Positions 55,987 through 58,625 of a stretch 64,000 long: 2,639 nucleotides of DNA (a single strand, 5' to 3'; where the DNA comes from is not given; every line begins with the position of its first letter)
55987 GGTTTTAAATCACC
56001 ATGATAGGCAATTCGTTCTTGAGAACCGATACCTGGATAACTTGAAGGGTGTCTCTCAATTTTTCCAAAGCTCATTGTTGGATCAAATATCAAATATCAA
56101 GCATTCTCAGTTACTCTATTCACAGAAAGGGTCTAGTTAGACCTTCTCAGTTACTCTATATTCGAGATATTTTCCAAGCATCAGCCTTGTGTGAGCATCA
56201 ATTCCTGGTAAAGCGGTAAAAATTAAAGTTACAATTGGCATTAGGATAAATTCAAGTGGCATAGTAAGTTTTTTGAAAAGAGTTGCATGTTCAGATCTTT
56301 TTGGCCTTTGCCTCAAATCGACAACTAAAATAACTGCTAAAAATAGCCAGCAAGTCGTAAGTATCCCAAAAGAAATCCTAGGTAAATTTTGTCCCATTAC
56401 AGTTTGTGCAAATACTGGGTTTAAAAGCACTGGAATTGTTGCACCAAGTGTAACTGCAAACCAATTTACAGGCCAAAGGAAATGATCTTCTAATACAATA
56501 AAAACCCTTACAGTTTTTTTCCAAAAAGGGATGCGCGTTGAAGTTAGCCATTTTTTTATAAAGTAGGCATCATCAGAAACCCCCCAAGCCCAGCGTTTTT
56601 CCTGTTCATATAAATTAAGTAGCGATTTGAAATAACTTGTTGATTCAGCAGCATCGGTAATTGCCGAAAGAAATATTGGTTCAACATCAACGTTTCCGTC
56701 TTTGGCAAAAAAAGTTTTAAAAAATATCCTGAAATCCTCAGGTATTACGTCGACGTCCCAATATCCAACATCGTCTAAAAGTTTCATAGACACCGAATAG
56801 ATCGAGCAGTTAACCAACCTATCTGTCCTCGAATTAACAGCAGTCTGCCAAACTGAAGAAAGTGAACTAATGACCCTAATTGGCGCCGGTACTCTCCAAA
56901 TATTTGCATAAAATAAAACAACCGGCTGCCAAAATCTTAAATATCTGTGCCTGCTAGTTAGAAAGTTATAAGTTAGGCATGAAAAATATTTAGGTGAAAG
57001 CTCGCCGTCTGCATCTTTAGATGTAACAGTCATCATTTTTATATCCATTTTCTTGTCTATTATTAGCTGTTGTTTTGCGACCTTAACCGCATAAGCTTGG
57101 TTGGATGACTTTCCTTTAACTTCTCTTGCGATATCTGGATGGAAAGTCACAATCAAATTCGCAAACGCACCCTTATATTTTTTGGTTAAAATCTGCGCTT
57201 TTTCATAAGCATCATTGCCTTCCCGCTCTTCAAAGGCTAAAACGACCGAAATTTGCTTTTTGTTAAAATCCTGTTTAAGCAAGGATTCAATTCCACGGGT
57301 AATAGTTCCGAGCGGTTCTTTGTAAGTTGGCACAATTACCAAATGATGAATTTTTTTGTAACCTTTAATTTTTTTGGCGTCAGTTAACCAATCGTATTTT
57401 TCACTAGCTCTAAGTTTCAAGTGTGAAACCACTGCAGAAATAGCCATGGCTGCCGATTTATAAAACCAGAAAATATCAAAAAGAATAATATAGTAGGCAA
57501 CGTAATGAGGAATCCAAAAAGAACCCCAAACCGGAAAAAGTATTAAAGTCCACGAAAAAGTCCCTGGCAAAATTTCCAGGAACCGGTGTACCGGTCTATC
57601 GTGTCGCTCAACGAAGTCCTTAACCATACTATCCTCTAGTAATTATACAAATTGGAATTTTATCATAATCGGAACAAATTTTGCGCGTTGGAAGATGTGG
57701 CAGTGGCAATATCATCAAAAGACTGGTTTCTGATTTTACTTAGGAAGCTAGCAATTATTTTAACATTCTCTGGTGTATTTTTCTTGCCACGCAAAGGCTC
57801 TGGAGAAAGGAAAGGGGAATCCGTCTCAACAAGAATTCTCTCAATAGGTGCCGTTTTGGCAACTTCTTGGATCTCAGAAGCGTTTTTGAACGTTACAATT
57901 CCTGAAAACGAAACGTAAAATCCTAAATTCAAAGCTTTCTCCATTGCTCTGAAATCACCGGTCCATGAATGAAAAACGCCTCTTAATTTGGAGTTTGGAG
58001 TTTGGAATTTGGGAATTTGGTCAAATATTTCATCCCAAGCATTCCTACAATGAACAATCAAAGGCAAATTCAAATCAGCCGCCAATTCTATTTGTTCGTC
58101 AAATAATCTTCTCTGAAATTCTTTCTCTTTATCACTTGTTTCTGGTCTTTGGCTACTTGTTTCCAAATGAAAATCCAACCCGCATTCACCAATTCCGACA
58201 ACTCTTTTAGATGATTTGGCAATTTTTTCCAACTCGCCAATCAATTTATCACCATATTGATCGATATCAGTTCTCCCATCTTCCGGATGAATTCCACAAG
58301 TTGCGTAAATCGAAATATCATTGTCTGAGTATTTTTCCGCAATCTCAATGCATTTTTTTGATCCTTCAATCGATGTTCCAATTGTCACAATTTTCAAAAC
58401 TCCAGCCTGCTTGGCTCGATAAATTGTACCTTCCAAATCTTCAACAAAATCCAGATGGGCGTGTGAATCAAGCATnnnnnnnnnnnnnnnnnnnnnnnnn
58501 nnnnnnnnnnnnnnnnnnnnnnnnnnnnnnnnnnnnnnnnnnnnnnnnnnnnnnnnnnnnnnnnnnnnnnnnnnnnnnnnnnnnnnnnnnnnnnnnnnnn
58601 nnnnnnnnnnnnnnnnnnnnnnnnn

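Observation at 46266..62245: Possible polyprenyl-phosphate pentose donor pathway feeding GT-C glycosyltransferases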

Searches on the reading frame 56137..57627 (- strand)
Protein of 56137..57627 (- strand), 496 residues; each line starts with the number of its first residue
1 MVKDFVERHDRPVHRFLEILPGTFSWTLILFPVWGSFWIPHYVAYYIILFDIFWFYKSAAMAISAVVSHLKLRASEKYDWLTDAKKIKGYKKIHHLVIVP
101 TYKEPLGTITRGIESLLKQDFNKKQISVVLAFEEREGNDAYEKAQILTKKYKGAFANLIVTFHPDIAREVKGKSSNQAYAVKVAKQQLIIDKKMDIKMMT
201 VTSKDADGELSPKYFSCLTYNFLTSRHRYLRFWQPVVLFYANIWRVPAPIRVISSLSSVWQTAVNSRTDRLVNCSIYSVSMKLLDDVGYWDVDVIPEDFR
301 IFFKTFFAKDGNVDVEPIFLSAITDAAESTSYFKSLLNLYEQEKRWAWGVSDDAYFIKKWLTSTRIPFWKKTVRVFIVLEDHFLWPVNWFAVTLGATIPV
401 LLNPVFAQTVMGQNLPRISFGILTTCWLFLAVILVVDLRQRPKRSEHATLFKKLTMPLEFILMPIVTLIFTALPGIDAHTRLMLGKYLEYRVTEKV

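Call 3: search_protein_families(library=pfam, proteins=[window:56137-57627:-], max_evalue=0.01)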
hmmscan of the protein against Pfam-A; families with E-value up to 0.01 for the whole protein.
window:56137-57627:- (496 aa): 0 families
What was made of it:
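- Checked: The 'membrane GT2' (56137-57627) has no Pfam hit in the window protein (call 3).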

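Call 5: search_protein_families(library=ncbifam, proteins=[window:56137-57627:-], max_evalue=0.01)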
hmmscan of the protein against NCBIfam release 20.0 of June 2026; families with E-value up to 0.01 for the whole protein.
window:56137-57627:- (496 aa): 2 families
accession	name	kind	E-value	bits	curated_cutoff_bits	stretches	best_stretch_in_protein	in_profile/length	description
TIGR03937.1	PgaC_IcaA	equivalog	1.2e-06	27.8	422.3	1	281-471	209-386/407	poly-beta-1,6-N-acetyl-D-glucosamine synthase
NF002775.0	PRK02870.1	equivalog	0.0029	16.9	285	1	409-474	15-80/338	zinc metalloprotease HtpX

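Call 35: search_solved_structures(query=window:56137-57627:-, max_evalue=10)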
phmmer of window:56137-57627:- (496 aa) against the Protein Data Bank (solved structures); distinct sequences matched with E-value up to 10: 1.
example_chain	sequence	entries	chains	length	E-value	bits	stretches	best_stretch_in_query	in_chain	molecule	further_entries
4f4y_A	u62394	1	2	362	2.1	10.4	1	83-151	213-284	DNA polymerase IV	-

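Call 41: search_solved_structures(query=A2, max_evalue=10)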
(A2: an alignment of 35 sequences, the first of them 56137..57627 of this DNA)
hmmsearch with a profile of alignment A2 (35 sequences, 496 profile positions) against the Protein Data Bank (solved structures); distinct sequences matched with E-value up to 10: 9.
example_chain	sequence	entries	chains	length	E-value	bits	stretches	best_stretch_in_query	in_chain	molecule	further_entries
4rv1_A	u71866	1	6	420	0.001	21.1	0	154-209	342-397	Engineered Protein OR497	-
4hxt_A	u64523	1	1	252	0.12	14.3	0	154-209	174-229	De Novo Protein OR329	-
6yv7_B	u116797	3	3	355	0.3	13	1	96-130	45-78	Glycosyl transferase, family 2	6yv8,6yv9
6yv7_A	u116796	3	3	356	0.3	13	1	96-130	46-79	Glycosyl transferase, family 2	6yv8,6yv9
5o1m_A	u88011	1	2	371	0.86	11.5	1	268-331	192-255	Rubber oxygenase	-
5tze_C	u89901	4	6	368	0.87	11.4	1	95-135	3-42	Glycosyl transferase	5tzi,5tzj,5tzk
5o1l_A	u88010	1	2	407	0.99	11.3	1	269-331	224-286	Rubber oxygenase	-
5myj_AC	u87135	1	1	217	1.9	10.3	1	151-210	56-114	30S ribosomal protein S3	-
6s9u_A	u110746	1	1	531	2.2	10.1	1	300-347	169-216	Putative sucrose phosphorylase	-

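Call 43: find_homologous_proteins(query=window:56137-57627:-, max_evalue=0.00001)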
Query window:56137-57627:- (496 aa): 4852 proteins with E <= 0.00001 among 8000 candidates; the best 120 are listed.
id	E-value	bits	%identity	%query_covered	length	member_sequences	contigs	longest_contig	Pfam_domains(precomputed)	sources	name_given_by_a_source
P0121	0.0e+0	1043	90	100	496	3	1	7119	PF13632.13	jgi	-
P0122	2.7e-296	1001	86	100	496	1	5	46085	PF13632.13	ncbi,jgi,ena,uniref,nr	ncbi:MAG: hypothetical protein UT84_C0006G0019 [Candidatus Curtissbacteria bacterium GW2011_GWA1_40_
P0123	7.6e-296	1000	86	100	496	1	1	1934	PF13632.13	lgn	-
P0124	1.2e-295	999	86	100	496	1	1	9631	PF13632.13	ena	-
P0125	4.1e-293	991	86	100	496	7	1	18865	PF13632.13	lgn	-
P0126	4.1e-282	955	82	100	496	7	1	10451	PF13632.13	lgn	-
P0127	1.4e-271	920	79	100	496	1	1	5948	-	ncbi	-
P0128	1.2e-265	900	76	100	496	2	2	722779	PF13632.13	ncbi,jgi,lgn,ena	-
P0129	1.2e-265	900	78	100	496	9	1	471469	-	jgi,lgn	jgi:hypothetical protein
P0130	3.1e-265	899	76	100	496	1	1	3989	PF13632.13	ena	-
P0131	3.7e-265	899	76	100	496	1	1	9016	PF13632.13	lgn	-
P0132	1.8e-264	896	76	100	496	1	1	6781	PF13632.13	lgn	-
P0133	1.8e-264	896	76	100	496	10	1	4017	PF13632.13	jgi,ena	-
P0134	2.3e-264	896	77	100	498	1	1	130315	-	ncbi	-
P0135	3.2e-264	895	77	100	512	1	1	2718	PF13632.13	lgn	-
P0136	3.3e-264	895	76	100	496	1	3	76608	PF13632.13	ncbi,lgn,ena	ncbi:MAG: glycosyltransferase family 2 protein [Patescibacteria group bacterium]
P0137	8.4e-264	894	77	100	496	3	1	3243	PF13632.13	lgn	-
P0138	1.7e-263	893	76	100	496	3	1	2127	PF13632.13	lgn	-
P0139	2.4e-263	893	76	100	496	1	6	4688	PF13632.13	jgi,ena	-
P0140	1.8e-262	890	75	100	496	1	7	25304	PF13632.13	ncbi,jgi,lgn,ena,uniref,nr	ncbi:hypothetical protein A3I53_01490 [Candidatus Curtissbacteria bacterium RIFCSPLOWO2_02_FULL_40_1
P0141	2.6e-262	889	75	100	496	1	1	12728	PF13632.13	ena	-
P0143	6.7e-262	888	75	100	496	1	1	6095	PF13632.13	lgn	-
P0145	7.8e-261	884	75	100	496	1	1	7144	PF13632.13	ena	-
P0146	5.0e-260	882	75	100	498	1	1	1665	PF13632.13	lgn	-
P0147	5.0e-260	882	75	100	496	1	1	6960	PF13632.13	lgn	-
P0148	2.8e-259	879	75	100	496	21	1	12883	PF13632.13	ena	-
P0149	7.1e-259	878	74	100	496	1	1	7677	PF13632.13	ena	-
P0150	7.4e-259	878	75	100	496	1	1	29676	PF13632.13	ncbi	-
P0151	1.6e-258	877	74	100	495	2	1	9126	PF13632.13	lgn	-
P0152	1.7e-258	877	74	100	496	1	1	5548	PF13632.13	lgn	-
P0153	2.1e-258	876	76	100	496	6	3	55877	PF13632.13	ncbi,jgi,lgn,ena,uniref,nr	ncbi:MAG: hypothetical protein UU23_C0002G0006 [Candidatus Curtissbacteria bacterium GW2011_GWA1_40_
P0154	2.6e-258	876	75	99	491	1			PF13632.13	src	-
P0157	9.9e-258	874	75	100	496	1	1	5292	PF13632.13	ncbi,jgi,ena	-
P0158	1.1e-257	874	74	100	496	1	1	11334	PF13632.13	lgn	-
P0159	1.5e-257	874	74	100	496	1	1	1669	PF13632.13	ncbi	-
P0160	1.6e-257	873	75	100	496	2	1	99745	PF13632.13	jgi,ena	-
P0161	1.7e-257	873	73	100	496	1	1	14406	PF13632.13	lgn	-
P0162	3.3e-257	872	75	100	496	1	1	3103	PF13632.13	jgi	-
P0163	5.2e-257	872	73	100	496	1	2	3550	PF13632.13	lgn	-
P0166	1.8e-256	870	73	100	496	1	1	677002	PF13632.13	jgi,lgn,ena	-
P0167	5.8e-256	868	74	100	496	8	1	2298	PF13632.13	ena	-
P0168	5.9e-256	868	73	100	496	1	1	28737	PF13632.13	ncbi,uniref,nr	ncbi:hypothetical protein A2164_04595 [Candidatus Curtissbacteria bacterium RBG_13_35_7]|uniref:Glyc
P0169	6.4e-256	868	74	100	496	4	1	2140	PF13632.13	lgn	-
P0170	6.8e-256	868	75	100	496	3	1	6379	PF13632.13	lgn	-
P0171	7.1e-256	868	73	100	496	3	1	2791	PF13632.13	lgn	-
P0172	1.3e-255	867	73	100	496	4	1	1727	PF13632.13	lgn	-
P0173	1.3e-255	867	74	100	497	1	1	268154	PF13632.13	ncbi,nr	ncbi:MAG: glycosyltransferase family 2 protein [Candidatus Curtissbacteria bacterium]|nr:glycosyltra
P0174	2.0e-255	867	73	100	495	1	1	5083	PF13632.13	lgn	-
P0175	2.2e-255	866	74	100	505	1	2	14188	PF13632.13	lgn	-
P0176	3.2e-255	866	74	100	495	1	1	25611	PF13632.13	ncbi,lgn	-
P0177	7.0e-255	865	74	100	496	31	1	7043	PF13632.13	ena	-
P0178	8.4e-255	864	74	100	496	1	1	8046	PF13632.13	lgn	-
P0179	1.1e-254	864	73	100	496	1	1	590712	PF13632.13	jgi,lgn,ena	-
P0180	2.9e-254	863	73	100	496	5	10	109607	PF13632.13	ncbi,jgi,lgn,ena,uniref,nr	ncbi:hypothetical protein A3H87_01765 [Candidatus Curtissbacteria bacterium RIFCSPLOWO2_02_FULL_42_3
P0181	3.1e-254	863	72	100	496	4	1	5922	PF13632.13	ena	-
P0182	3.1e-254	863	72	100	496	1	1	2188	PF13632.13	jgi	jgi:cellulose synthase/poly-beta-1,6-N-acetylglucosamine synthase-like glycosyltransferase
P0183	9.7e-254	861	73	100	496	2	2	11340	PF13632.13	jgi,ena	-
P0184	1.1e-253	861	74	100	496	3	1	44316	PF13632.13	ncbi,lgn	-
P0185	1.4e-253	860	73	100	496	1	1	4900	PF13632.13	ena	-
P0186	2.5e-253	860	74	100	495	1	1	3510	PF13632.13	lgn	-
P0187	5.3e-253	858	74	100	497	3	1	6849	PF13632.13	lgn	-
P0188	5.4e-253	858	71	100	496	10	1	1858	PF13632.13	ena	-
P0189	6.4e-253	858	71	100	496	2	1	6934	PF13632.13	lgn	-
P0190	1.1e-252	857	72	100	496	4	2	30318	PF13632.13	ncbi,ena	ncbi:MAG: glycosyltransferase family 2 protein [Patescibacteria group bacterium]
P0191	1.5e-252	857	73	100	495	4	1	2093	PF13632.13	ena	-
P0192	1.6e-252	857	72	100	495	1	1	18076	PF13632.13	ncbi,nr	ncbi:MAG TPA: glycosyltransferase family 2 protein [Candidatus Saccharimonadales bacterium]|nr:glyco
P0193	3.9e-252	856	73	100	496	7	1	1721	PF13632.13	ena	-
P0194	4.6e-252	855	72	100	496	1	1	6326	PF13632.13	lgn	-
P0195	5.4e-252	855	72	100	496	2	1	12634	PF13632.13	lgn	-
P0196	3.0e-251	853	72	100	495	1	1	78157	PF13632.13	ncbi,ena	-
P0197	3.9e-251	852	71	100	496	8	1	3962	PF13632.13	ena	-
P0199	5.9e-251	852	71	100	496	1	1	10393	PF13632.13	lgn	-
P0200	6.8e-251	852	73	100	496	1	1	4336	PF13632.13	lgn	-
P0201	1.1e-250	851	72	100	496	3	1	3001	PF13632.13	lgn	-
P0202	2.2e-250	850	72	100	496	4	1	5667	PF13632.13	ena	-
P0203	2.9e-250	849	72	100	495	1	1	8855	PF13632.13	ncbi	-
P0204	4.8e-250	849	72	100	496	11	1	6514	PF13632.13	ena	-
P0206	8.0e-250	848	72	100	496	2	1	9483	PF13632.13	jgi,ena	-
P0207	9.5e-250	848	71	100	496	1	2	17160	PF13632.13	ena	-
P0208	1.6e-249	847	71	100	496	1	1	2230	PF13632.13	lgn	-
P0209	2.6e-249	846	71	100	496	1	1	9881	PF13632.13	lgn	-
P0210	2.7e-249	846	72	99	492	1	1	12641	PF13632.13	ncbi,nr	ncbi:glycosyltransferase family 2 protein [Candidatus Curtissbacteria bacterium]|nr:glycosyltransfer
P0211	2.9e-249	846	73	100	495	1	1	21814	PF13632.13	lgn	-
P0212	3.4e-249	846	72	100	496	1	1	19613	PF13632.13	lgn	-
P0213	3.7e-249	846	71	100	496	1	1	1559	PF13632.13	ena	-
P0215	9.4e-249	844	72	100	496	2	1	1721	PF13632.13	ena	-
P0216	1.0e-248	844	72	100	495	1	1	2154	PF13632.13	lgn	-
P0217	2.8e-248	843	73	100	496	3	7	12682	PF13632.13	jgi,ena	-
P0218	8.2e-248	841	71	100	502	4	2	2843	PF13632.13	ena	-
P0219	1.8e-247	840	71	100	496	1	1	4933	PF13632.13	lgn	-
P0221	1.0e-246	838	72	100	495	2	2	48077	PF13632.13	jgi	-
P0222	1.1e-246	838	72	100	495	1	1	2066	PF13632.13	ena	-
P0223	2.6e-246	836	71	100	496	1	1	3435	PF13632.13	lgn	-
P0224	5.6e-246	835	70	100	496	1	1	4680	PF13632.13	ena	-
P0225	2.3e-245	833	71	100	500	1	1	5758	PF13632.13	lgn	-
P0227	9.3e-245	831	71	100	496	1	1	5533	PF13632.13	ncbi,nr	ncbi:glycosyltransferase family 2 protein [Candidatus Curtissbacteria bacterium]|nr:glycosyltransfer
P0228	2.9e-238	810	69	100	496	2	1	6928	PF13632.13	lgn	-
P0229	9.5e-221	752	65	100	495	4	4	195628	PF13632.13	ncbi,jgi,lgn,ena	-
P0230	1.1e-219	749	65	100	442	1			PF13632.13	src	-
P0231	5.3e-219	746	72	87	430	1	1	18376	PF13632.13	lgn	-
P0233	2.2e-211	721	63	100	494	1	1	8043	PF13632.13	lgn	-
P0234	1.1e-208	712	62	100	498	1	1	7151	PF13632.13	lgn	-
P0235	6.3e-207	707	61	100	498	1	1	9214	PF13632.13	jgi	-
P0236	9.6e-207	706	61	100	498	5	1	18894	PF13632.13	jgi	-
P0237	1.6e-203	695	60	100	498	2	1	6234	PF13632.13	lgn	-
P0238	1.6e-201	689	73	81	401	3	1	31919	PF13632.13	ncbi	-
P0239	1.3e-200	686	59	100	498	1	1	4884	PF13632.13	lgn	-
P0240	7.2e-200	683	76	79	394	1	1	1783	PF13632.13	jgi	jgi:hypothetical protein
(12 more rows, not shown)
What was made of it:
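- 56137..57627 (-): Membrane-integrated, processive-synthase-like GT2 (hyaluronan/cellulose-synthase fold), 496 aa. It is contiguous with the operon in relatives. Homologues carry PF13632 (call 43).
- Checked: Homologues carry precomputed PF13632 (call 43).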

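Call 57: predict_structure(alignment_id=A4)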
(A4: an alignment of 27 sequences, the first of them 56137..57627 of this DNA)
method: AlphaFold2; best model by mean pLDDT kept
length: 496 residues; sequences in the alignment: 27
mean_pLDDT: 71.4   pTM: 0.74
mean pLDDT of the five models: 71.4, 70.4, 70.2, 64.9, 64.1
residues with pLDDT >= 90: 128; 70-90: 136; 50-70: 150; < 50: 82
segments of 3 or more residues with pLDDT < 50: 21-34, 292-296, 343-352, 386-400, 464-496
pLDDT, mean of each block of 10 residues (from residue 1): 75 60 42 51 61 72 85 93 96 95 86 93 97 90 97 96 79 75 93 95 87 96 94 81 61 61 67 73 82 50 81 86 63 56 46 58 74 66 49 45 57 64 75 79 65 61 45 35 35 29
secondary structure, 60 per line:
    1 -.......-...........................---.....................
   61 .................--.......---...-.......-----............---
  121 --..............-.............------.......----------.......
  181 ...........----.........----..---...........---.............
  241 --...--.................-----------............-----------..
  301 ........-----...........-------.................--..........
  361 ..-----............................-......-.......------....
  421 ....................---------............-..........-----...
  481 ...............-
elements in order: H2-8 H10-36 H40-77 H80-86 E94-100 H106-117 E126-133 H138-150 E157-163 H174-191 E199-204 H214-224 E231-240 H248-264 E276-280 H281-287 H299-308 E314-324 H332-348 H351-362 H368-395 H397-402 H404-410 H417-440 H450-461 H463-472 H478-495
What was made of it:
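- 56137..57627 (-): AF2 model with pLDDT 71 (call 57).
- On Processive membrane GT2 synthases (cellulose, chitin, hyaluronan synthase type): Helix and strand layout from call 57.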

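Call 61: fold_search(model_id=the predicted structure, library=pdb)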
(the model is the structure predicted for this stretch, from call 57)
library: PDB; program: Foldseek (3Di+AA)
matches with E <= 10: 662; with E <= 0.001: 92
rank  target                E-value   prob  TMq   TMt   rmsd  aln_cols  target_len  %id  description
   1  8sne_A                3.4e-09  1.00  0.52  0.53  16.0       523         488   10  Chlorella virus Hyaluronan Synthase bound to GlcA extended GlcNAc primer and UDP (released 2024-05-01)
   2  9yq5_A                3.4e-09  1.00  0.49  0.49  17.4       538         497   11  Chlorella virus hyaluronan synthase bound to an inserted UDP-GlcA (released 2025-12-10)
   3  7sp8_A                4.9e-09  1.00  0.50  0.49  16.0       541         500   10  Chlorella virus Hyaluronan Synthase bound to UDP-GlcNAc (released 2022-04-06)
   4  7sp7_A                4.9e-09  1.00  0.48  0.48  17.2       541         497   11  Chlorella virus hyaluronan synthase inhibited by UDP (released 2022-04-06)
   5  7sp9_A                1.1e-08  1.00  0.47  0.47  17.3       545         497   12  Chlorella virus Hyaluronan Synthase in the GlcNAc-primed channel-closed state (released 2022-04-06)
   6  8smn_A                1.5e-08  1.00  0.46  0.44  15.6       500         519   12  Xenopus laevis hyaluronan synthase 1, nascent HA polymer bound state (released 2024-05-01)
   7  9yq2_A                3.8e-08  1.00  0.49  0.50  17.0       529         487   11  Chlorella virus hyaluronan synthase bound to DDM (released 2025-12-10)
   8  8snc_A                4.2e-08  1.00  0.51  0.52  15.5       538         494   11  Chlorella virus Hyaluronan Synthase bound to GlcA extended GlcNAc primer (released 2024-05-01)
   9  8smm_A                7.8e-08  1.00  0.47  0.46  14.9       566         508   13  Xenopus laevis hyaluronan synthase 1 (released 2024-05-01)
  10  6yv7_B                1.4e-07  1.00  0.43  0.59  11.9       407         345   13  Mannosyltransferase PcManGT from Pyrobaculum calidifontis (released 2020-07-22)
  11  7sp6_A                4.1e-07  1.00  0.48  0.48  16.1       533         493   11  Chlorella virus hyaluronan synthase (released 2022-04-06)
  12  9yq4_A                4.3e-07  1.00  0.49  0.49  15.0       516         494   10  Chlorella virus hyaluronan synthase bound to a proofreading UDP-GlcA (released 2025-12-10)
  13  9b8v_E                7.0e-07  1.00  0.48  0.30  17.0       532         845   14  AlphaFold2 informed cryo-EM model of the E. coli cellulose synthase BcsAG3B6 complex (released 2025-02-19)
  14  4p00_A                7.3e-07  1.00  0.45  0.32  17.8       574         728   12  Bacterial Cellulose Synthase in complex with cyclic-di-GMP and UDP (released 2014-04-09)
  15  5ej1_A                7.3e-07  1.00  0.44  0.32  16.6       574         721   12  Pre-translocation state of bacterial cellulose synthase (released 2016-03-30)
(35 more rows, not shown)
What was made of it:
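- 56137..57627 (-): Foldseek top hits are Chlorella-virus and Xenopus hyaluronan synthases and BcsA, at E 3e-9 to 1e-6 and TM about 0.5 (call 61).
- On Processive membrane GT2 synthases (cellulose, chitin, hyaluronan synthase type): Foldseek top hits are HAS and BcsA at E down to 3e-9 and TM about 0.5 (call 61).
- Checked: Its model matches hyaluronan and cellulose synthases (call 61).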

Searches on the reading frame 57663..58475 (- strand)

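Call 4: search_protein_families(library=pfam, proteins=[window:57663-58475:-], max_evalue=0.01)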
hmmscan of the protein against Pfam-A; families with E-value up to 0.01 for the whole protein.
window:57663-58475:- (270 aa): 1 family
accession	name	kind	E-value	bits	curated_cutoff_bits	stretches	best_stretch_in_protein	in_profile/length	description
PF01026.27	TatD_DNase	-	3e-74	250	27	1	3-269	2-253/253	TatD related DNase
